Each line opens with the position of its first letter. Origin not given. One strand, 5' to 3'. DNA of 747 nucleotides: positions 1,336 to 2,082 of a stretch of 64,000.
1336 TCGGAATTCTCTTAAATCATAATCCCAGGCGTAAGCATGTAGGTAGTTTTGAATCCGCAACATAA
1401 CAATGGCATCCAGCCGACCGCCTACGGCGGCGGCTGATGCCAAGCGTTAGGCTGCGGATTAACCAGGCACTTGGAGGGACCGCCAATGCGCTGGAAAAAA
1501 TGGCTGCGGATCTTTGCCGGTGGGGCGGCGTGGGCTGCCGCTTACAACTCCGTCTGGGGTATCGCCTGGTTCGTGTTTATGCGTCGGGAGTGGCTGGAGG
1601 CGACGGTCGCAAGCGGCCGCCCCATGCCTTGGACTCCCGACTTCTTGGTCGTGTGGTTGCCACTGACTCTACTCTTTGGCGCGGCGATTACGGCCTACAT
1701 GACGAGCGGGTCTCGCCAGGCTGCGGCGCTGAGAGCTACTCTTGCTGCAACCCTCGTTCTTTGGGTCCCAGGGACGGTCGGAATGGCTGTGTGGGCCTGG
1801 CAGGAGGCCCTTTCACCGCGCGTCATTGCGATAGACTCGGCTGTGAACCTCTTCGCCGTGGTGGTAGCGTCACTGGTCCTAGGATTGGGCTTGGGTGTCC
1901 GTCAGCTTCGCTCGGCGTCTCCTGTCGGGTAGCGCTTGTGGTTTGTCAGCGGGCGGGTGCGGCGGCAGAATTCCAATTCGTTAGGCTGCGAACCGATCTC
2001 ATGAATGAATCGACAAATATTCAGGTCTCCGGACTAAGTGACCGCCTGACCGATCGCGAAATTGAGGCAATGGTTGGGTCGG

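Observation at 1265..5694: Integron gene-cassette array (integrase outside the window) abutting ggt/pepQ and the ribosomal superoperon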

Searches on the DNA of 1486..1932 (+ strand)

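Call 24: search_with_rna_model(model_id=R2, sources=[L001, L002, L003, L004, L005, L006, L007, L008, L009, L010, L011, L012, L013, L014, L015, L016, L017, L018, L019, L020, L021, L022, L023, L024, L025, L026, L027, L028, L029, L030, L031, L032, L033, L034, L035, L036, L037, L038, L039, L040], max_evalue=0.01, filters=default)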
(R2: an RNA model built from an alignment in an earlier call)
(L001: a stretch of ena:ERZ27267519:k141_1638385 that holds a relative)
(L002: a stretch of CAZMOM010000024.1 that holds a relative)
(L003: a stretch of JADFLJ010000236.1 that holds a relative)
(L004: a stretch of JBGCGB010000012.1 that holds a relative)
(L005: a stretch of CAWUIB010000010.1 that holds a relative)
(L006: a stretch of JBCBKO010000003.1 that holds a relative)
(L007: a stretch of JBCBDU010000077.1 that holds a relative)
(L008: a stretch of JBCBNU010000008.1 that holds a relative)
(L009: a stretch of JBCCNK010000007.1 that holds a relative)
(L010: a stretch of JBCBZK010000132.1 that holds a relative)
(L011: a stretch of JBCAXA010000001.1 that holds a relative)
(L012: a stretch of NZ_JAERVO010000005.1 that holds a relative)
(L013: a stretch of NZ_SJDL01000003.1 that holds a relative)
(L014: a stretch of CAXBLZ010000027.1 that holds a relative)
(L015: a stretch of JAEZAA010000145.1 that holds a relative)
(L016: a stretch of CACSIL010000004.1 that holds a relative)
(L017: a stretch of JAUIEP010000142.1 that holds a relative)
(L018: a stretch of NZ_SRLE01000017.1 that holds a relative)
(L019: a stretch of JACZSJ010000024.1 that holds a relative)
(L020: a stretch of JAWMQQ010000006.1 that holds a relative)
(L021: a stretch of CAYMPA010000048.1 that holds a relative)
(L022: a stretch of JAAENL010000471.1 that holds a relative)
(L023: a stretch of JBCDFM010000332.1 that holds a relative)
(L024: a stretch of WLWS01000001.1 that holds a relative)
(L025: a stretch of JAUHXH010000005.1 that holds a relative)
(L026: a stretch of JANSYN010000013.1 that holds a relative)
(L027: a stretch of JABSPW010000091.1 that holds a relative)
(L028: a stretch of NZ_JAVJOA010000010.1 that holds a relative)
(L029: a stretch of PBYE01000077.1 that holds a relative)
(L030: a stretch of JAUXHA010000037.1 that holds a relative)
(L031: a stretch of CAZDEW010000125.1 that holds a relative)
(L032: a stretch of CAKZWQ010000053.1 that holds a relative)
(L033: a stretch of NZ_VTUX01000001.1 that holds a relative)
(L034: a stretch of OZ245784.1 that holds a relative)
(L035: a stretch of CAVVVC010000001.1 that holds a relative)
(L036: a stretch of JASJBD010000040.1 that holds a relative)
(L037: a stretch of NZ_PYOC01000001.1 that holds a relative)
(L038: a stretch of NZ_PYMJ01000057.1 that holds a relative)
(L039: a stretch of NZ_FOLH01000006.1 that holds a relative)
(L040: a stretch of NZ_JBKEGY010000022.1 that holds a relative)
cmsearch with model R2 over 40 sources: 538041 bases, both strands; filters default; matches with E-value up to 0.01: 123.
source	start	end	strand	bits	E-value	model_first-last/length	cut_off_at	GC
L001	3417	3515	+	63.1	2.3e-13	1-99/99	no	0.52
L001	4866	4951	+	58.2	4.5e-12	1-99/99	no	0.64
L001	6961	7044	+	56.1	1.5e-11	1-99/99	no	0.5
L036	9326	9409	-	54.7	3.6e-11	1-99/99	no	0.58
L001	5776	5839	+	53.7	6.7e-11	1-99/99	no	0.61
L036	5151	5252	-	53.4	7.8e-11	1-99/99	no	0.71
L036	8884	8967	-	53.3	8.6e-11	1-99/99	no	0.61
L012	2669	2746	-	51.8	2.1e-10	1-99/99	no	0.69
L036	541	639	-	50.7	4e-10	1-99/99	no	0.65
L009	7936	8037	-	50.1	6e-10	1-99/99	no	0.59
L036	1045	1146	-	48.9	1.2e-09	1-99/99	no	0.67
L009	3429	3530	-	47.6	2.6e-09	1-99/99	no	0.59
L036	6893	6994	-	47.4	3e-09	1-99/99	no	0.69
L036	6377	6478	-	47.1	3.6e-09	1-99/99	no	0.67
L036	5626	5709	-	46.9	4e-09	1-99/99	no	0.67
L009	3989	4090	-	46.5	5.2e-09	1-99/99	no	0.6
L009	8762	8863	-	45.7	8.6e-09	1-99/99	no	0.6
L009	4997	5098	-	45.5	9.7e-09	1-99/99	no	0.59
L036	7560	7643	-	45.3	1.1e-08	1-99/99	no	0.68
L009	5998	6099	-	45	1.3e-08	1-99/99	no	0.6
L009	1077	1178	-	44.9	1.4e-08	1-99/99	no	0.59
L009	6913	7011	-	44.8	1.4e-08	1-99/99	no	0.62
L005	541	642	-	44.6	1.6e-08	1-99/99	no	0.58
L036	6001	6084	-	44.4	1.8e-08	1-99/99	no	0.69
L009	6470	6571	-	44.2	2.1e-08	1-99/99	no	0.6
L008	1384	1485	-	44.1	2.2e-08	1-99/99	no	0.62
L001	10927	11025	+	44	2.4e-08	1-99/99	no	0.6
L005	1470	1571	-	43.9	2.6e-08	1-99/99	no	0.6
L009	8358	8459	-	43.6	3e-08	1-99/99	no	0.62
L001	6316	6391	+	43.3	3.6e-08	1-99/99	no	0.68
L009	3019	3120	-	42.9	4.6e-08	1-99/99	no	0.62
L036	4633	4731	-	42.4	6.1e-08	1-99/99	no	0.62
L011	9226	9327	-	42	7.9e-08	1-99/99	no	0.6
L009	5444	5545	-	41.9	8.4e-08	1-99/99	no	0.58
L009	4547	4648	-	41.7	9.8e-08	1-99/99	no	0.61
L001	9910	9967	+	41.6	1e-07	1-99/99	no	0.62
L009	1524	1625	-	41.5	1.1e-07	1-99/99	no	0.6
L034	9353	9412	-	41.3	1.2e-07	1-99/99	no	0.63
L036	8067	8150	-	41.2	1.3e-07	1-99/99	no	0.68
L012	5059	5138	-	41.1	1.4e-07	1-99/99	no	0.68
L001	12284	12359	+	40.6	1.8e-07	1-99/99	no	0.68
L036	8476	8577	-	40.3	2.2e-07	1-99/99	no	0.69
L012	8260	8385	-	40.1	2.6e-07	1-99/99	no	0.56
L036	1764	1865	-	39.6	3.3e-07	1-99/99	no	0.67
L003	153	236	-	39.5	3.7e-07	1-99/99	no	0.55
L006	769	867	-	39.3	4.1e-07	1-99/99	no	0.59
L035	3119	3178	-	39.2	4.5e-07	1-99/99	no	0.62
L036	50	133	-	39.2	4.5e-07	1-99/99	no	0.56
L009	309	410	-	38.9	5.2e-07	1-99/99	no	0.6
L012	4684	4758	-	38.9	5.4e-07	1-99/99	no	0.59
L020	1072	1131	-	38.7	5.8e-07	1-99/99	no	0.63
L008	790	891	-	38.3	7.5e-07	1-99/99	no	0.62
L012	7194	7269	-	38.2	8e-07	1-99/99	no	0.57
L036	2452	2550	-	38.1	8.5e-07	1-99/99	no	0.65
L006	325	426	-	38.1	8.6e-07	1-99/99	no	0.58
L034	1535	1606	-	37.8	1e-06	1-99/99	no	0.61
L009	7396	7497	-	37.3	1.4e-06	1-99/99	no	0.58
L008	186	284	-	37.3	1.4e-06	1-99/99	no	0.58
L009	1921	2022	-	37.1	1.6e-06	1-99/99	no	0.6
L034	2747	2804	-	37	1.7e-06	1-99/99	no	0.59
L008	1959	2057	-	36.9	1.7e-06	1-99/99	no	0.6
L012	1808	1864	-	36.9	1.8e-06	1-99/99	no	0.61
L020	417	477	-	36.7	1.9e-06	1-99/99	no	0.67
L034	8396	8483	-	36.7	2e-06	1-99/99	no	0.69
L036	3745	3846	-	36.5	2.2e-06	1-99/99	no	0.67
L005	949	1050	-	36.4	2.3e-06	1-99/99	no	0.6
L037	5878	5982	-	36.2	2.7e-06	1-99/99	no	0.43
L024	6321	6407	-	36.1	2.8e-06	1-99/99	no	0.54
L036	2937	3038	-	36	3.1e-06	1-99/99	no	0.66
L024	7972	8028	-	35.4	4.3e-06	1-99/99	no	0.58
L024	8409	8498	-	35.2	5e-06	1-99/99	no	0.6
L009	2471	2572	-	35.1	5.2e-06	1-99/99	no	0.65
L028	6234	6290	-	35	5.4e-06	1-99/99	no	0.54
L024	6853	6939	-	35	5.5e-06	1-99/99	no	0.53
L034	5393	5452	-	34.4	7.8e-06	1-99/99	no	0.62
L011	7217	7318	-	34.4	8e-06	1-99/99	no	0.6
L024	8961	9017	-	34.3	8.6e-06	1-99/99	no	0.56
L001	11537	11633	+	34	1e-05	1-99/99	no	0.43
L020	119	179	-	33.9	1.1e-05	1-99/99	no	0.66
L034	3037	3094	-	33.6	1.3e-05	1-99/99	no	0.6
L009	9272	9353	-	33.6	1.3e-05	1-99/99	no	0.54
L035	9381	9441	-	33.2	1.6e-05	1-99/99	no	0.64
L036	4160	4261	-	33.2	1.7e-05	1-99/99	no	0.66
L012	2204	2287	-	32.9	2e-05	1-99/99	no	0.56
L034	1216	1275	-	32.8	2.1e-05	1-99/99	no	0.63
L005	1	97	-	32.8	2.1e-05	1-97/99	3'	0.66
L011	6131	6232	-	32.5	2.6e-05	1-99/99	no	0.56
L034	5819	5879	-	32.4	2.7e-05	1-99/99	no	0.56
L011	8059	8142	-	31.4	4.8e-05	1-99/99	no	0.51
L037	3506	3612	-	31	6.4e-05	1-99/99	no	0.45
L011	6620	6703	-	31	6.4e-05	1-99/99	no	0.61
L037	792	896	-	30.9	6.7e-05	1-99/99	no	0.46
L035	9083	9143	-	30.8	7.2e-05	1-99/99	no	0.66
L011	8394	8477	-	30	0.00011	1-99/99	no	0.51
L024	7497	7583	-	29.7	0.00013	1-99/99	no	0.53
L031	372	482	-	28.7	0.00026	1-99/99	no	0.5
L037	1963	2068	-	28.6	0.00027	1-99/99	no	0.45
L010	1491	1592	-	28.5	0.00029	1-99/99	no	0.58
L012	5834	5910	-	28.2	0.00034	1-99/99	no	0.65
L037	6798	6902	-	28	0.00038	1-99/99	no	0.5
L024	4971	5057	-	28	0.00039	1-99/99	no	0.47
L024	5597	5683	-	27.4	0.00054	1-99/99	no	0.52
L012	360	443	-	27.3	0.00059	1-99/99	no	0.56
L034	6437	6508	-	27.1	0.00065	1-99/99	no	0.58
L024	9262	9348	-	26.8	0.00077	1-99/99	no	0.52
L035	7238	7314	-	26.5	0.00098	1-99/99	no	0.64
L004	135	236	-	26.3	0.001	1-99/99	no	0.53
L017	1159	1231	-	26.3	0.0011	1-99/99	no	0.64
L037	1529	1634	-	26.3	0.0011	1-99/99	no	0.43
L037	8707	8821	-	26.3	0.0011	1-99/99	no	0.39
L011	8805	8906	-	25.6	0.0016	1-99/99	no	0.58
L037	5379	5504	-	25.3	0.0019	1-99/99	no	0.4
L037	7811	7915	-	25.2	0.002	1-99/99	no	0.5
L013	118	190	-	24.6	0.0031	1-99/99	no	0.6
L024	3177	3235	-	24.5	0.0031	1-99/99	no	0.51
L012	967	1038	-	24.4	0.0033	1-99/99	no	0.53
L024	3889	3947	-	24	0.0044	1-99/99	no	0.54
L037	336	441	-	23.8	0.0048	1-99/99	no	0.4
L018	361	439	-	23.8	0.0049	1-99/99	no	0.67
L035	8531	8656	-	23.7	0.0051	1-99/99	no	0.57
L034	8034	8108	-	23.3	0.0068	1-99/99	no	0.59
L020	2225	2299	-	23.2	0.0072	1-99/99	no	0.61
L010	1971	2072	-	23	0.0078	1-99/99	no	0.58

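Call 57: search_with_rna_model(model_id=R2, sources=[L004, L005, L006, L008, L009, L010, L011, L012, L013, L017, L018, L020, L024, L028, L031, L034, L035, L036, L037, L038, L039, L040, L041, L042, L043, L044, L045, L046, L047, L048, L049, L051, L052, L054, L055, L056, L060, L062, L063, L064, L066, L067, L068, L069, L072, L073, L074, L075, L076, L077, L079, L080, L081], max_evalue=0.001, filters=default, make_alignment=true)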
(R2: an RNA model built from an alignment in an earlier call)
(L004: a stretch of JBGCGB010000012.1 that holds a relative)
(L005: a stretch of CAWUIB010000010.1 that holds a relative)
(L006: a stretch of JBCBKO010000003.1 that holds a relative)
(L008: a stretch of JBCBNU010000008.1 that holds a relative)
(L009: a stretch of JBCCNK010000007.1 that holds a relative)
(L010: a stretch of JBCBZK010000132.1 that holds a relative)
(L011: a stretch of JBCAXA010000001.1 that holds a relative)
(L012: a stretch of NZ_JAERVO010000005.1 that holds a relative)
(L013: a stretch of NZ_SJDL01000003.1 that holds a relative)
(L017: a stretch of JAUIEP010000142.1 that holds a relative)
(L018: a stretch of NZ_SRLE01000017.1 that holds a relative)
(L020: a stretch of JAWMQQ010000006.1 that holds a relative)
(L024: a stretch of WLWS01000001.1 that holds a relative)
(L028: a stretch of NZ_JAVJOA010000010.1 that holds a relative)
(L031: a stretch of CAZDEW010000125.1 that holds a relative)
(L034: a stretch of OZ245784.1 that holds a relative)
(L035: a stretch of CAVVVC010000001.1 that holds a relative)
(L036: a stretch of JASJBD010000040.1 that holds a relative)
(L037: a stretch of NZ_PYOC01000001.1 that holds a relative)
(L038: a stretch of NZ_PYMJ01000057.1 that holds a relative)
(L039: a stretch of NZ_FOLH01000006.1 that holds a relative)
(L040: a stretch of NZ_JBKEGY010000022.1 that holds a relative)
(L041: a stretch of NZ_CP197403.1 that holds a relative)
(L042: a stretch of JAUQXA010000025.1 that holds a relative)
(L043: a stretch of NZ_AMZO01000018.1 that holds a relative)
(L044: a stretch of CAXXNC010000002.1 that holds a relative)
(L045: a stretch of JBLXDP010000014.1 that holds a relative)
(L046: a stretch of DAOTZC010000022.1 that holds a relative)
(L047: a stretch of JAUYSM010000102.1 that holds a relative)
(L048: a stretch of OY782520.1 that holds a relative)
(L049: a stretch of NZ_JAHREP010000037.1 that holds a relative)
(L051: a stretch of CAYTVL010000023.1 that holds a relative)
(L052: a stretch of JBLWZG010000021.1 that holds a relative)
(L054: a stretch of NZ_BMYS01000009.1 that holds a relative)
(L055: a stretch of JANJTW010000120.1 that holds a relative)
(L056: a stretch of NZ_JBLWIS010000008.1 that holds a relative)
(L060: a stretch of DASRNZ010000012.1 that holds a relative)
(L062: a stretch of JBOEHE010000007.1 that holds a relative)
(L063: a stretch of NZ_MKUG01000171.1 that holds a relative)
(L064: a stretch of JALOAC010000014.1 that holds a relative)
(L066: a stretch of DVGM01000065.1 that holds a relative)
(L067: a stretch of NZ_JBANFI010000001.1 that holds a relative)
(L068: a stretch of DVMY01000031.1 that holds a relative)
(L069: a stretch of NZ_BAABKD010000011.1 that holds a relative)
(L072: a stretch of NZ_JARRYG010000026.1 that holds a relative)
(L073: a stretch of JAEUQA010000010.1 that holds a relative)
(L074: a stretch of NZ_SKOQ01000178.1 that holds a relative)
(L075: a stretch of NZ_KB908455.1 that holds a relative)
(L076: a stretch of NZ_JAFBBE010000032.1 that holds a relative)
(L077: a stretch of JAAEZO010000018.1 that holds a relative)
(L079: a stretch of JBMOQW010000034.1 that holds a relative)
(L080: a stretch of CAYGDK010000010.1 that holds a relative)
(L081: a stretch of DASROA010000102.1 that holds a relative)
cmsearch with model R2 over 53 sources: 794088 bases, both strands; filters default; matches with E-value up to 0.001: 115.
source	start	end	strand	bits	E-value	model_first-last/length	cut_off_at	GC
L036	9326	9409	-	54.7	5.3e-11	1-99/99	no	0.58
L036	5151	5252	-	53.4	1.2e-10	1-99/99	no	0.71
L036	8884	8967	-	53.3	1.3e-10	1-99/99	no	0.61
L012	2669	2746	-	51.8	3.1e-10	1-99/99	no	0.69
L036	541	639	-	50.7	5.9e-10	1-99/99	no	0.65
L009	7936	8037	-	50.1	8.8e-10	1-99/99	no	0.59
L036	1045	1146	-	48.9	1.8e-09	1-99/99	no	0.67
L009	3429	3530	-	47.6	3.8e-09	1-99/99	no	0.59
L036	6893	6994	-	47.4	4.4e-09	1-99/99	no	0.69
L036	6377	6478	-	47.1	5.3e-09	1-99/99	no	0.67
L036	5626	5709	-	46.9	5.9e-09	1-99/99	no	0.67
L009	3989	4090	-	46.5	7.7e-09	1-99/99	no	0.6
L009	8762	8863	-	45.7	1.3e-08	1-99/99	no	0.6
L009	4997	5098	-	45.5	1.4e-08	1-99/99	no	0.59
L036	7560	7643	-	45.3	1.6e-08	1-99/99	no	0.68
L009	5998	6099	-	45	2e-08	1-99/99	no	0.6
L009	1077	1178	-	44.9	2e-08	1-99/99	no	0.59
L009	6913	7011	-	44.8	2.1e-08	1-99/99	no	0.62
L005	541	642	-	44.6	2.4e-08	1-99/99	no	0.58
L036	6001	6084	-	44.4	2.7e-08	1-99/99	no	0.69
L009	6470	6571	-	44.2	3e-08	1-99/99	no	0.6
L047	744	803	-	44.1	3.3e-08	1-99/99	no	0.62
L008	1384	1485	-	44.1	3.3e-08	1-99/99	no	0.62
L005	1470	1571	-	43.9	3.8e-08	1-99/99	no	0.6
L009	8358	8459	-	43.6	4.4e-08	1-99/99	no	0.62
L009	3019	3120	-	42.9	6.7e-08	1-99/99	no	0.62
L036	4633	4731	-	42.4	9e-08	1-99/99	no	0.62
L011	9226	9327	-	42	1.2e-07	1-99/99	no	0.6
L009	5444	5545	-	41.9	1.2e-07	1-99/99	no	0.58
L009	4547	4648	-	41.7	1.4e-07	1-99/99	no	0.61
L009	1524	1625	-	41.5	1.6e-07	1-99/99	no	0.6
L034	9353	9412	-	41.3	1.8e-07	1-99/99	no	0.63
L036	8067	8150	-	41.2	1.9e-07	1-99/99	no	0.68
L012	5059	5138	-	41.1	2e-07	1-99/99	no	0.68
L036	8476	8577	-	40.3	3.2e-07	1-99/99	no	0.69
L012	8260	8385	-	40.1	3.8e-07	1-99/99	no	0.56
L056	8112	8195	-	40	4e-07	1-99/99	no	0.56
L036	1764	1865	-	39.6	4.9e-07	1-99/99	no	0.67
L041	4372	4430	-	39.4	5.8e-07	1-99/99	no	0.61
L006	769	867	-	39.3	6e-07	1-99/99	no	0.59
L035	3119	3178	-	39.2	6.6e-07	1-99/99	no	0.62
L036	50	133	-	39.2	6.6e-07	1-99/99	no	0.56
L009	309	410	-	38.9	7.6e-07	1-99/99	no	0.6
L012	4684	4758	-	38.9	7.9e-07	1-99/99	no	0.59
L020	1072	1131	-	38.7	8.5e-07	1-99/99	no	0.63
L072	69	128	-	38.3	1.1e-06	1-99/99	no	0.55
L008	790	891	-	38.3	1.1e-06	1-99/99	no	0.62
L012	7194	7269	-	38.2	1.2e-06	1-99/99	no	0.57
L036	2452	2550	-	38.1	1.2e-06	1-99/99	no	0.65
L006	325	426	-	38.1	1.3e-06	1-99/99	no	0.58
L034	1535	1606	-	37.8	1.5e-06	1-99/99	no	0.61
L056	8609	8680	-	37.8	1.5e-06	1-99/99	no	0.56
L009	7396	7497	-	37.3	2e-06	1-99/99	no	0.58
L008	186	284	-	37.3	2.1e-06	1-99/99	no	0.58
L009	1921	2022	-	37.1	2.3e-06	1-99/99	no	0.6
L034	2747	2804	-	37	2.4e-06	1-99/99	no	0.59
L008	1959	2057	-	36.9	2.6e-06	1-99/99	no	0.6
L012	1808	1864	-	36.9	2.6e-06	1-99/99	no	0.61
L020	417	477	-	36.7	2.8e-06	1-99/99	no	0.67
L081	1631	1708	-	36.7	2.9e-06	1-99/99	no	0.58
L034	8396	8483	-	36.7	2.9e-06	1-99/99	no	0.69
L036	3745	3846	-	36.5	3.3e-06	1-99/99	no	0.67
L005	949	1050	-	36.4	3.5e-06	1-99/99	no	0.6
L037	5878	5982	-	36.2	4.1e-06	1-99/99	no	0.43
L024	6321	6407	-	36.1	4.2e-06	1-99/99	no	0.54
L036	2937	3038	-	36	4.6e-06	1-99/99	no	0.66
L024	7972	8028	-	35.4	6.4e-06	1-99/99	no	0.58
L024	8409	8498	-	35.2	7.3e-06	1-99/99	no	0.6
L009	2471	2572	-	35.1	7.6e-06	1-99/99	no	0.65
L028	6234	6290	-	35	8e-06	1-99/99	no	0.54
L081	941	1024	-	35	8e-06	1-99/99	no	0.58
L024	6853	6939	-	35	8.1e-06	1-99/99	no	0.53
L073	850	902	-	34.8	9.3e-06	1-99/99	no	0.66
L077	8247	8349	-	34.5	1.1e-05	1-99/99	no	0.52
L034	5393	5452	-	34.4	1.2e-05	1-99/99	no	0.62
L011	7217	7318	-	34.4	1.2e-05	1-99/99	no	0.6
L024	8961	9017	-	34.3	1.3e-05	1-99/99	no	0.56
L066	7280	7339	-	34.2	1.3e-05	1-99/99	no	0.57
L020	119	179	-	33.9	1.6e-05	1-99/99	no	0.66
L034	3037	3094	-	33.6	1.9e-05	1-99/99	no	0.6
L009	9272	9353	-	33.6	2e-05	1-99/99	no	0.54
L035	9381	9441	-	33.2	2.4e-05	1-99/99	no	0.64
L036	4160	4261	-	33.2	2.5e-05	1-99/99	no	0.66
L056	6802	6913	-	33.1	2.6e-05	1-99/99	no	0.41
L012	2204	2287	-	32.9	3e-05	1-99/99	no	0.56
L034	1216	1275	-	32.8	3.1e-05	1-99/99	no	0.63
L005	1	97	-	32.8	3.1e-05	1-97/99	3'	0.66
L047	121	178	-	32.5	3.7e-05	1-99/99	no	0.53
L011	6131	6232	-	32.5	3.8e-05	1-99/99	no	0.56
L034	5819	5879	-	32.4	4e-05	1-99/99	no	0.56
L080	12639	12749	+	31.9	5.3e-05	1-99/99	no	0.56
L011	8059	8142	-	31.4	7e-05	1-99/99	no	0.51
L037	3506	3612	-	31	9.4e-05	1-99/99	no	0.45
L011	6620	6703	-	31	9.4e-05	1-99/99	no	0.61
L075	4794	4887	-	30.9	9.9e-05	1-99/99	no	0.46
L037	792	896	-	30.9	9.9e-05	1-99/99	no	0.46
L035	9083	9143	-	30.8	0.00011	1-99/99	no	0.66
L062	8312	8398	-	30.2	0.00015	1-99/99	no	0.52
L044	5136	5191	-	30.2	0.00015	1-99/99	no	0.52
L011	8394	8477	-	30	0.00017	1-99/99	no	0.51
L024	7497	7583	-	29.7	0.0002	1-99/99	no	0.53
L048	3531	3578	-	29.7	0.0002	1-99/99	no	0.48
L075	6118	6222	-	29.5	0.00023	1-99/99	no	0.58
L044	4368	4449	-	29.2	0.00027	1-99/99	no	0.57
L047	1770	1830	-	28.9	0.00033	1-99/99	no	0.49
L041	8650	8722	-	28.8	0.00035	1-99/99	no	0.47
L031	372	482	-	28.7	0.00038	1-99/99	no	0.5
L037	1963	2068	-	28.6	0.0004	1-99/99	no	0.45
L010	1491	1592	-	28.5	0.00043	1-99/99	no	0.58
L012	5834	5910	-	28.2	0.0005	1-99/99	no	0.65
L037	6798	6902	-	28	0.00056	1-99/99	no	0.5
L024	4971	5057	-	28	0.00057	1-99/99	no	0.47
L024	5597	5683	-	27.4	0.0008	1-99/99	no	0.52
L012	360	443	-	27.3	0.00087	1-99/99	no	0.56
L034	6437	6508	-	27.1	0.00096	1-99/99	no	0.58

Alignment A7: 115 matches aligned to the model, 164 columns, each read 5' to 3' on its own strand. Consensus structure (alignment columns), stored with it:
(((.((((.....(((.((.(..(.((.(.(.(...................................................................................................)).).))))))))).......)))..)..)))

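Call 58: build_rna_model(alignment_id=A7)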
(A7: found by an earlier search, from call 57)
Model R3 built from alignment A7 (115 sequences, 164 columns); structure: stored with the alignment.
model positions 86; base pairs 19; branch points 0; effective number of sequences 28.16; information 0.661 bits per position. Calibrated on 0.2 Mb of random sequence (short: E-values are rough).
structure used (alignment columns):
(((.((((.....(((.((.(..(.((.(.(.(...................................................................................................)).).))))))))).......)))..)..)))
